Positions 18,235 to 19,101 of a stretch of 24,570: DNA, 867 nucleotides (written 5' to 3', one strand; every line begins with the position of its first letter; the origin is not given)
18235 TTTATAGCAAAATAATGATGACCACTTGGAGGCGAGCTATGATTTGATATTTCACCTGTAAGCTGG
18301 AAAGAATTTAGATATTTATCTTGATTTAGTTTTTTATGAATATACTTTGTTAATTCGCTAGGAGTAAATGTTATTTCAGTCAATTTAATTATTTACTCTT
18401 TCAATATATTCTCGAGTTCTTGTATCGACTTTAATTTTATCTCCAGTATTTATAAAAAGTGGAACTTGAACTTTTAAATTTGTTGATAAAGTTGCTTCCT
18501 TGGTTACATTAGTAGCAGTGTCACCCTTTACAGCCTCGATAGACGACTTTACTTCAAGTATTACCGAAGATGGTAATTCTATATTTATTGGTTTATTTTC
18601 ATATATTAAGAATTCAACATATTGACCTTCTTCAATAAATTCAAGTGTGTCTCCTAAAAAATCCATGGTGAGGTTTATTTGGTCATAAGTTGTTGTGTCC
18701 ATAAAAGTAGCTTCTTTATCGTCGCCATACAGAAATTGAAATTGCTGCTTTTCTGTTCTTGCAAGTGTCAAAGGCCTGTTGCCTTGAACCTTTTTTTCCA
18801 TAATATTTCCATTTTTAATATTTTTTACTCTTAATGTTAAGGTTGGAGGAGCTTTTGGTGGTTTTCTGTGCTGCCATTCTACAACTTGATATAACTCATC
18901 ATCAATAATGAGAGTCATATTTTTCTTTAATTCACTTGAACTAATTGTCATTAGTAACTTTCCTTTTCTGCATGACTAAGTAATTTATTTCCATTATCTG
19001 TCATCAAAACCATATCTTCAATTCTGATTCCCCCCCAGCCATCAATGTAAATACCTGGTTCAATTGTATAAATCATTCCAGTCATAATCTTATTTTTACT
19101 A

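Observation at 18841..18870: EF-P with a non-canonical proline-rich tip: H-R-K-P-P-K33-A-P-P-T instead of K-P-G-K-G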

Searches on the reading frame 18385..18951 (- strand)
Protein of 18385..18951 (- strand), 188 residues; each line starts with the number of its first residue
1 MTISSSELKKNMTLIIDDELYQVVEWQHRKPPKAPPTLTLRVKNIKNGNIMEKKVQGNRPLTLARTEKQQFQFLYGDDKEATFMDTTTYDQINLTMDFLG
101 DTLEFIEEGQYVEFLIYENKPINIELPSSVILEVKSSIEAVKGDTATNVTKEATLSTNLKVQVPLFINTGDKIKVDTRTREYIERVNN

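Call 3: search_protein_families(library=pfam, proteins=[window:18385-18951:-])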
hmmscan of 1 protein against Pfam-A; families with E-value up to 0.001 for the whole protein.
window:18385-18951:- (188 aa): 3 families
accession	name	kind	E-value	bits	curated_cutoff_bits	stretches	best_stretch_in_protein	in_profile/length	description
PF09285.17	Elong-fact-P_C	-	5.8e-24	84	25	1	130-185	1-56/56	Elongation factor P, C-terminal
PF01132.26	EFP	-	1.4e-15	57.5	27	1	70-122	2-54/54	Elongation factor P (EF-P) OB domain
PF08207.18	EFP_N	-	1.8e-12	47.5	23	1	4-55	1-52/58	Elongation factor P (EF-P) KOW-like domain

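Call 4: search_protein_families(library=ncbifam, proteins=[window:18385-18951:-])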
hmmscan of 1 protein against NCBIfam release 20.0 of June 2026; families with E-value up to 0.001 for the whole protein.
window:18385-18951:- (188 aa): 7 families
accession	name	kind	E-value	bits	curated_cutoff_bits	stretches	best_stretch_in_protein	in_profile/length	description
NF001810.0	PRK00529.1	subfamily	1e-60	204.6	161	1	1-187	1-187/187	elongation factor P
TIGR00038.1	efp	equivalog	2.2e-60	203.5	185.8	1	3-186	1-184/184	elongation factor P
NF003392.1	PRK04542.1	equivalog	4e-35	121.4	216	1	5-185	3-186/187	elongation factor P-like protein EfpL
NF009090.0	PRK12426.1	equivalog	1.8e-32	112.5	226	1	3-186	2-185/185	elongation factor P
NF011175.0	PRK14578.1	equivalog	3.7e-31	108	301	1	4-185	3-186/187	elongation factor P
TIGR02178.1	yeiP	equivalog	1.4e-30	106.9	264.05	1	5-185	2-185/186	elongation factor P-like protein YeiP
NF003076.0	PRK03999.1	equivalog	1.2e-05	25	138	1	6-120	9-122/129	translation initiation factor IF-5A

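Call 5: search_solved_structures(query=window:18385-18951:-, show_alignments=4)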
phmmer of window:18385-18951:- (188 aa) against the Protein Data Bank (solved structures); distinct sequences matched with E-value up to 0.001: 12.
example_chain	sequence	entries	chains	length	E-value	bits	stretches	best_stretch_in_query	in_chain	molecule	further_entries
1yby_A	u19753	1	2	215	8.5e-40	139.9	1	2-186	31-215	Translation elongation factor P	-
6rji_A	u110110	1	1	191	2.1e-36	128.9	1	3-185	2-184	Elongation factor P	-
6rk3_A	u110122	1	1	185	3.2e-36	128.3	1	3-185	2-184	Elongation factor P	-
6s8z_A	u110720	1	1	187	7.6e-32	114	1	5-188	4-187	Elongation factor P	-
1ueb_A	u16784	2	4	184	1.4e-28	103.4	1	3-185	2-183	elongation factor P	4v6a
3tre_A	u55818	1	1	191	1.3e-25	93.8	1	2-186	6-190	Elongation factor P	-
5j3b_A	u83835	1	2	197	4.4e-25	92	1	4-185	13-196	Elongation factor P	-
6enj_w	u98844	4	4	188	1.1e-22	84.2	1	3-186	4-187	Elongation factor P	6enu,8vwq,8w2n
3a5z_B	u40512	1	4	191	1.2e-22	84.1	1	3-186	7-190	Elongation factor P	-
8s8u_A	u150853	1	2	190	1.1e-19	74.5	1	5-186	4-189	Elongation factor P-like protein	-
3oyy_A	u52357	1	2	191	1.5e-18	70.8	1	28-186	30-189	Elongation factor P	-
6j7m_M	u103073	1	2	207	2e-18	70.4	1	28-186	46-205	Elongation factor P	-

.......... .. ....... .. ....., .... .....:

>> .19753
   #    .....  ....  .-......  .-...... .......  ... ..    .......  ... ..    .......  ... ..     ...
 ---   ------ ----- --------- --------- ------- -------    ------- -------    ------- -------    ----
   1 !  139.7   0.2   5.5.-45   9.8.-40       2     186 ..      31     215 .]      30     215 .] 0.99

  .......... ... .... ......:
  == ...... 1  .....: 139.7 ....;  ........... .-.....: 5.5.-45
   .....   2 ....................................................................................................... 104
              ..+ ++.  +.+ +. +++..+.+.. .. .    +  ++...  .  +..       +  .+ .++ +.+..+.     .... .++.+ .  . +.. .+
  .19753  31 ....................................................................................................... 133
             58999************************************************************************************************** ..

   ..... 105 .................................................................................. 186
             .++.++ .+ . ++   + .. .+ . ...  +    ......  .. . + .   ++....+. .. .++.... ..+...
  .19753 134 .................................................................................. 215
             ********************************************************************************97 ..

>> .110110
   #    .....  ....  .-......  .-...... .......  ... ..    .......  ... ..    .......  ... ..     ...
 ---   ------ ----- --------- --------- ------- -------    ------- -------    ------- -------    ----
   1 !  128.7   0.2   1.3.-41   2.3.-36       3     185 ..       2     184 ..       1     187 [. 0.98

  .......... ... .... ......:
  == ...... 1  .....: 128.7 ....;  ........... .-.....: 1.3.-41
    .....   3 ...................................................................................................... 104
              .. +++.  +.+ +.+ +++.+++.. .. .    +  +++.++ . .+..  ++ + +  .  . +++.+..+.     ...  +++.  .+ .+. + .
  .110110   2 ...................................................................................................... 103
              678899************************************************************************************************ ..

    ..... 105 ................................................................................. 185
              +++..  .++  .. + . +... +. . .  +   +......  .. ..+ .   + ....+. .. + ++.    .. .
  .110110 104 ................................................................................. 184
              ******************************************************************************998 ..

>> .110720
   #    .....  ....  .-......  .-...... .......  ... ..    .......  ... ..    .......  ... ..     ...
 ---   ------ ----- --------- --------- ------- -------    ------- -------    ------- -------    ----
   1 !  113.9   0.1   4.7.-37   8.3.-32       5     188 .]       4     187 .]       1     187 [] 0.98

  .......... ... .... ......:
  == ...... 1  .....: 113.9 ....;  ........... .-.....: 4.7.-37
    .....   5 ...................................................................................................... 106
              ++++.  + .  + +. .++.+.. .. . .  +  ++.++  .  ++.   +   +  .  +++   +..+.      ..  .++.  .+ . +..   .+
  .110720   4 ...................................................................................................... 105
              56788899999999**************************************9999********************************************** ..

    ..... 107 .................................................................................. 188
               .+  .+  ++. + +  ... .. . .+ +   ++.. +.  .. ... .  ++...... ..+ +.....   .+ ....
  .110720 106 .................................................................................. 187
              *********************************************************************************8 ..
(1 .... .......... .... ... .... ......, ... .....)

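Call 6: find_homologous_proteins(query=window:18385-18951:-, max_evalue=1e-20)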
Query window:18385-18951:- (188 aa): 2218 proteins with E <= 1e-20 among 2343 candidates; the best 120 are listed.
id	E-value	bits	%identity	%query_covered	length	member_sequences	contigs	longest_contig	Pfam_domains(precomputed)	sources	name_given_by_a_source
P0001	4.7e-114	396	98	100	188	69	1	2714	PF09285.18,PF01132.28,PF08207.19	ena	-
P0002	2.8e-113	394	100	97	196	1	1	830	PF09285.18,PF01132.28,PF08207.19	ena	-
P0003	5.0e-111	386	99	97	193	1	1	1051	PF09285.18,PF01132.28,PF08207.19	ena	-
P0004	1.2e-108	379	99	94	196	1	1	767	PF09285.18,PF01132.28,PF08207.19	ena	-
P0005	8.4e-108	376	91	99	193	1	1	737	PF09285.18,PF01132.28,PF08207.19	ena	-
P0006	1.1e-107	376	92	98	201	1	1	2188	PF09285.18,PF01132.28,PF08207.19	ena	-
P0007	4.2e-107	374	90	100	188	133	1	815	PF09285.18,PF01132.28,PF08207.19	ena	-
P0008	9.4e-107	373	99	93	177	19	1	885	PF09285.18,PF01132.28,PF08207.19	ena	-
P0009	1.9e-103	362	91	96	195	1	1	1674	PF09285.18,PF01132.28,PF08207.19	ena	-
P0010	2.2e-103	362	87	100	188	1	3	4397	PF09285.18,PF01132.28,PF08207.19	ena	-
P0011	3.0e-103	361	87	100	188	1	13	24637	PF09285.18,PF01132.28,PF08207.19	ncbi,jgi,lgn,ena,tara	tara:strand:+ start:5603 stop:6169 length:567 start_codon:yes stop_codon:yes gene_type:complete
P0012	4.6e-103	361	93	94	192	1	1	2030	PF09285.18,PF01132.28,PF08207.19,PF01176.26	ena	-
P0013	1.1e-102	359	86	100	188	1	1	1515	PF09285.18,PF01132.28,PF08207.19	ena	-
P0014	2.2e-102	358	86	100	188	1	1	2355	PF09285.18,PF01132.28,PF08207.19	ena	-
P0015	1.5e-91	323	80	100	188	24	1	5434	PF09285.18,PF01132.28,PF08207.19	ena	-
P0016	1.1e-90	320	80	100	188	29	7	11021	PF09285.18,PF01132.28,PF08207.19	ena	-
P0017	2.8e-90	319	78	100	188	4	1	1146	PF09285.18,PF01132.28,PF08207.19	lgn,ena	-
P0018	1.4e-89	317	76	100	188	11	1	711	PF09285.18,PF01132.28,PF08207.19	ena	-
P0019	2.5e-85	303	76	99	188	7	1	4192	PF09285.18,PF01132.28,PF08207.19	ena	-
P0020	1.0e-84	301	74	99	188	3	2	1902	PF09285.18,PF01132.28,PF08207.19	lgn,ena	-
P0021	1.2e-84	301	74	99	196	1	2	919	PF09285.18,PF01132.28,PF08207.19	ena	-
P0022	6.0e-79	282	88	78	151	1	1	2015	PF09285.18,PF01132.28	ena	-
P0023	2.4e-76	274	67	99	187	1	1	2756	PF09285.18,PF01132.28,PF08207.19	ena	-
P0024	2.5e-76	274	67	99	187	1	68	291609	PF09285.18,PF01132.28,PF08207.19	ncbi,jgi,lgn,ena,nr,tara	ncbi:MAG: elongation factor P [Dehalococcoidia bacterium]|nr:elongation factor P [Dehalococcoidia ba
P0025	1.8e-75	271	66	99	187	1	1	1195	PF09285.18,PF01132.28,PF08207.19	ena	-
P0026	4.0e-75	270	66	99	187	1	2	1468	PF09285.18,PF01132.28,PF08207.19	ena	-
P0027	4.2e-75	270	66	99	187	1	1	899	PF09285.18,PF01132.28,PF08207.19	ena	-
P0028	4.3e-75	270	66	99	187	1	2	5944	PF09285.18,PF01132.28,PF08207.19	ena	-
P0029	4.3e-75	270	66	99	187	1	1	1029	PF09285.18,PF01132.28,PF08207.19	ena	-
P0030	4.1e-74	266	66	99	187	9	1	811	PF09285.18,PF01132.28,PF08207.19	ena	-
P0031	2.9e-73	264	63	99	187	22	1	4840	PF09285.18,PF01132.28,PF08207.19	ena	-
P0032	4.8e-71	256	85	72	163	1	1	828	PF09285.18,PF01132.28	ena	-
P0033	1.5e-70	255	61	98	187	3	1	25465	PF09285.18,PF01132.28,PF08207.19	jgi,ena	-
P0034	5.5e-65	237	58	99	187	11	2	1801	PF09285.18,PF01132.28,PF08207.19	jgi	-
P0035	5.7e-64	233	94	61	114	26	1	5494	PF01132.28,PF08207.19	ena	-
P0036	8.1e-64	233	54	99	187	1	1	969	PF09285.18,PF01132.28,PF08207.19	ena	-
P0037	2.7e-63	231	56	99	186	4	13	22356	PF09285.18,PF01132.28,PF08207.19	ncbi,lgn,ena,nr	ncbi:MAG: elongation factor P [Chloroflexi bacterium]|nr:elongation factor P [Chloroflexota bacteriu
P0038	4.2e-63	230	100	57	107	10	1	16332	PF01132.28,PF08207.19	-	-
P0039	5.3e-63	230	90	64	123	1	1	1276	PF09285.18,PF01132.28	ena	-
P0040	5.6e-63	230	57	99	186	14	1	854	PF09285.18,PF01132.28,PF08207.19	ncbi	-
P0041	7.5e-63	230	56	99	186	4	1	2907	PF09285.18,PF01132.28,PF08207.19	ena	-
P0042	1.1e-62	229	56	99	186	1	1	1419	PF09285.18,PF01132.28,PF08207.19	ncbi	-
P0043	2.0e-62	228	55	99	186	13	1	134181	PF09285.18,PF01132.28,PF08207.19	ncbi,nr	ncbi:MAG: elongation factor P [Chloroflexi bacterium]|nr:elongation factor P [Chloroflexota bacteriu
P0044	3.7e-61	224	55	99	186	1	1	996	PF09285.18,PF01132.28,PF08207.19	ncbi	-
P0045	1.7e-60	222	59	93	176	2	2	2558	PF09285.18,PF01132.28,PF08207.19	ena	-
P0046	4.2e-60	221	58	93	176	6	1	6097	PF09285.18,PF01132.28,PF08207.19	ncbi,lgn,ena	-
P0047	5.3e-60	220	54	99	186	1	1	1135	PF09285.18,PF01132.28,PF08207.19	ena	-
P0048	1.4e-59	219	53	99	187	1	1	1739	PF09285.18,PF01132.28,PF08207.19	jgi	jgi:elongation factor P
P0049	5.7e-59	217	57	93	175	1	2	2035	PF09285.18,PF01132.28,PF08207.19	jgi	jgi:elongation factor P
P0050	7.5e-58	213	58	93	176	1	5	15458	PF09285.18,PF01132.28,PF08207.19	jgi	-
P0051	1.3e-57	213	51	99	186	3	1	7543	PF09285.18,PF01132.28,PF08207.19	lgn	-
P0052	1.3e-57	213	52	99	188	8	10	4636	PF09285.18,PF01132.28,PF08207.19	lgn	-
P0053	2.2e-57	212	51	99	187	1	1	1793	PF09285.18,PF01132.28,PF08207.19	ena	-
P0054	2.7e-57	212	99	56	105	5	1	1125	PF09285.18,PF01132.28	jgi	jgi:elongation factor P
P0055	3.6e-57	211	52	99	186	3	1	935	PF09285.18,PF01132.28,PF08207.19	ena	-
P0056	1.9e-56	209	54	93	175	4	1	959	PF09285.18,PF01132.28,PF08207.19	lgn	-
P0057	2.1e-56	209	55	93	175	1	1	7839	PF09285.18,PF01132.28,PF08207.19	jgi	jgi:elongation factor P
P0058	2.2e-56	209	57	92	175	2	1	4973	PF09285.18,PF01132.28,PF08207.19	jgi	-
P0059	4.6e-56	208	49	99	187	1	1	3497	PF09285.18,PF01132.28,PF08207.19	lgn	-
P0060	2.5e-55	205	53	93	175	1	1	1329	PF09285.18,PF01132.28,PF08207.19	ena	-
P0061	2.5e-55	205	50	99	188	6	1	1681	PF09285.18,PF01132.28,PF08207.19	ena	-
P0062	5.4e-55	204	51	93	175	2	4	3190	PF09285.18,PF01132.28,PF08207.19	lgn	-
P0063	1.3e-54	203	53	93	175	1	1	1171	PF09285.18,PF01132.28,PF08207.19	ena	-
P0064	2.2e-54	202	48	99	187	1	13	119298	PF09285.18,PF01132.28,PF08207.19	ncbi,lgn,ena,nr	ncbi:MAG: elongation factor P [Chloroflexi bacterium]|nr:elongation factor P [Chloroflexota bacteriu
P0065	3.1e-54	202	91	56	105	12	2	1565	PF09285.18,PF01132.28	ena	-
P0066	7.8e-54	200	85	57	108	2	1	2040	PF01132.28,PF08207.19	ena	-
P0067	9.2e-54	200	52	93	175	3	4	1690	PF09285.18,PF01132.28,PF08207.19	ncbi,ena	-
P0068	1.8e-53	199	94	54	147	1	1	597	PF09285.18,PF01132.28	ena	-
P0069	2.6e-53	199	48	99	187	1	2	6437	PF09285.18,PF01132.28,PF08207.19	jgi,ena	jgi:elongation factor P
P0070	1.6e-52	196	48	99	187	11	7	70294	PF09285.18,PF01132.28,PF08207.19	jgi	jgi:elongation factor P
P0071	5.2e-52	194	48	99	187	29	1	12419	PF09285.18,PF01132.28,PF08207.19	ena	-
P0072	6.6e-52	194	49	99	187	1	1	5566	PF09285.18,PF01132.28,PF08207.19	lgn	-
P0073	8.8e-52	194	48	99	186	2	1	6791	PF09285.18,PF01132.28,PF08207.19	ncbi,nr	ncbi:MAG: elongation factor P, partial [Chloroflexi bacterium]|nr:elongation factor P [Chloroflexota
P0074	1.9e-51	193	48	99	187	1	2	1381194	PF09285.18,PF01132.28,PF08207.19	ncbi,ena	-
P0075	2.8e-50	189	46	99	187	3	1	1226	PF09285.18,PF01132.28,PF08207.19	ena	-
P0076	4.6e-50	188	47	99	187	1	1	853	PF09285.18,PF01132.28,PF08207.19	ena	-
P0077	1.8e-49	186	46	98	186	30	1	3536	PF09285.18,PF01132.28,PF08207.19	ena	-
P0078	6.6e-49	184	47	98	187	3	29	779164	PF09285.18,PF01132.28,PF08207.19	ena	-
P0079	1.6e-47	180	46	98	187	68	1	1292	PF09285.18,PF01132.28,PF08207.19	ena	-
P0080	2.1e-46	176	46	98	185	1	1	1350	PF09285.18,PF01132.28,PF08207.19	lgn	-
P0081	2.8e-46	176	48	98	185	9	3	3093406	PF09285.18,PF01132.28,PF08207.19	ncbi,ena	-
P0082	2.0e-45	173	47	98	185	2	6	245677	PF09285.18,PF01132.28,PF08207.19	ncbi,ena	-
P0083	3.2e-45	172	46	99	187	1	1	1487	PF09285.18,PF01132.28,PF08207.19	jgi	-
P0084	3.4e-45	172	79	55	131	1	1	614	PF01132.28,PF08207.19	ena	-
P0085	9.6e-45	171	46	98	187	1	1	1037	PF09285.18,PF01132.28,PF08207.19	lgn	-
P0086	1.4e-44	170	48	98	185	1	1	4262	PF09285.18,PF01132.28,PF08207.19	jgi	-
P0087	5.1e-44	168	44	99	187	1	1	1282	PF09285.18,PF01132.28,PF08207.19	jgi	jgi:elongation factor P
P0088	5.7e-44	168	44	99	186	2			PF09285.18,PF01132.28,PF08207.19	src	-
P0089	6.6e-44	168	43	98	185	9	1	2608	PF09285.18,PF01132.28,PF08207.19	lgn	-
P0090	6.8e-44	168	44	99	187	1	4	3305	PF09285.18,PF01132.28,PF08207.19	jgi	jgi:elongation factor P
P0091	1.2e-43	167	43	98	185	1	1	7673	PF09285.18,PF01132.28,PF08207.19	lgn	-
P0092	1.2e-43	167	44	98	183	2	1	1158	PF09285.18,PF01132.28,PF08207.19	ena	-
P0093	2.8e-43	166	44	99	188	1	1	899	PF09285.18,PF01132.28,PF08207.19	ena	-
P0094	3.3e-43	166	43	99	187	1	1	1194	PF09285.18,PF01132.28,PF08207.19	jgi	jgi:elongation factor P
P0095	3.9e-43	166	43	99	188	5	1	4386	PF09285.18,PF01132.28,PF08207.19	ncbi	ncbi:MAG: elongation factor P [Actinomycetota bacterium]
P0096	6.8e-43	165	43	97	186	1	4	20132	PF09285.18,PF01132.28,PF08207.19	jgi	jgi:elongation factor P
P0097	8.8e-43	164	42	99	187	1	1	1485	PF09285.18,PF01132.28,PF08207.19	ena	-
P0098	1.0e-42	164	45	99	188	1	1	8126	PF09285.18,PF01132.28,PF08207.19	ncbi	-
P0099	1.1e-42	164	43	98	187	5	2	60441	PF09285.18,PF01132.28,PF08207.19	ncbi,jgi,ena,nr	ncbi:MAG TPA: elongation factor P [Spirochaetota bacterium]|nr:elongation factor P [Spirochaetota ba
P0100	1.4e-42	164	44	99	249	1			PF09285.18,PF01132.28,PF08207.19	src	-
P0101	2.0e-42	163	44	99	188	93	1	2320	PF09285.18,PF01132.28,PF08207.19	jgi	jgi:elongation factor P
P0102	2.4e-42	163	44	98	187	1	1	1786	PF09285.18,PF01132.28,PF08207.19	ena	-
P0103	3.2e-42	163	43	99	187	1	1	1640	PF09285.18,PF01132.28,PF08207.19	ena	-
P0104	3.7e-42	162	44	99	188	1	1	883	PF09285.18,PF01132.28,PF08207.19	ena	-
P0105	4.4e-42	162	43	98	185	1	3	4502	PF09285.18,PF01132.28,PF08207.19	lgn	-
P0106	5.1e-42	162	43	97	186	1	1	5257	PF09285.18,PF01132.28,PF08207.19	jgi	-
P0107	5.2e-42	162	42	98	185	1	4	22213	PF09285.18,PF01132.28,PF08207.19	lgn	-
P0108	5.2e-42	162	46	98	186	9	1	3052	PF09285.18,PF01132.28,PF08207.19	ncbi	-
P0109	5.3e-42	162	42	97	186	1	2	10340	PF09285.18,PF01132.28,PF08207.19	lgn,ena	-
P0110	5.3e-42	162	44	99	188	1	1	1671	PF09285.18,PF01132.28,PF08207.19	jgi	jgi:elongation factor P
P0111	5.9e-42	162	43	98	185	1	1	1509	PF09285.18,PF01132.28,PF08207.19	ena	-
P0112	7.3e-42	161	42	97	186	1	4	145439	PF09285.18,PF01132.28,PF08207.19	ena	-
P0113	9.6e-42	161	75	53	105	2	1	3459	PF01132.28,PF08207.19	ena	-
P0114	9.7e-42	161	43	99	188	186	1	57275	PF09285.18,PF01132.28,PF08207.19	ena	-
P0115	9.9e-42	161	41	99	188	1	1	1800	PF09285.18,PF01132.28,PF08207.19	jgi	jgi:elongation factor P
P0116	9.9e-42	161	41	98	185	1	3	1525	PF09285.18,PF01132.28,PF08207.19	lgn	-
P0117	1.0e-41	161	42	99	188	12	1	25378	PF09285.18,PF01132.28,PF08207.19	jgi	jgi:elongation factor P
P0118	1.1e-41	161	44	97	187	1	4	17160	PF09285.18,PF01132.28,PF08207.19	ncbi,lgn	-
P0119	1.1e-41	161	77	56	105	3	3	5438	PF09285.18,PF01132.28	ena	-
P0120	1.1e-41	161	42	98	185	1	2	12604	PF09285.18,PF01132.28,PF08207.19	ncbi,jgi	-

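Call 40: predict_structure(alignment_id=A1)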
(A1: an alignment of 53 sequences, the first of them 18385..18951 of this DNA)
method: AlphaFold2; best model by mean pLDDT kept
length: 188 residues; sequences in the alignment: 53
mean_pLDDT: 91.0   pTM: 0.72
mean pLDDT of the five models: 91.0, 89.6, 89.3, 88.2, 87.5
residues with pLDDT >= 90: 145; 70-90: 34; 50-70: 9; < 50: 0
segments of 3 or more residues with pLDDT < 50: none
pLDDT, mean of each block of 10 residues (from residue 1): 92 93 95 92 91 93 93 93 95 92 91 92 90 89 66 94 93 94 89
secondary structure, 60 per line:
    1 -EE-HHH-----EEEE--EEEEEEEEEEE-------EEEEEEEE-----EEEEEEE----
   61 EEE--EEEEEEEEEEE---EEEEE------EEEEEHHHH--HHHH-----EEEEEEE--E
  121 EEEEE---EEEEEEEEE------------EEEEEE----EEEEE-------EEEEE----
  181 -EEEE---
elements in order: E13-16 E19-29 E37-44 E50-56 E61-63 E66-76 E80-84 E91-95 H96-99 H102-105 E111-117 E120-125 E129-137 E150-155 E160-164 E172-176 E182-185
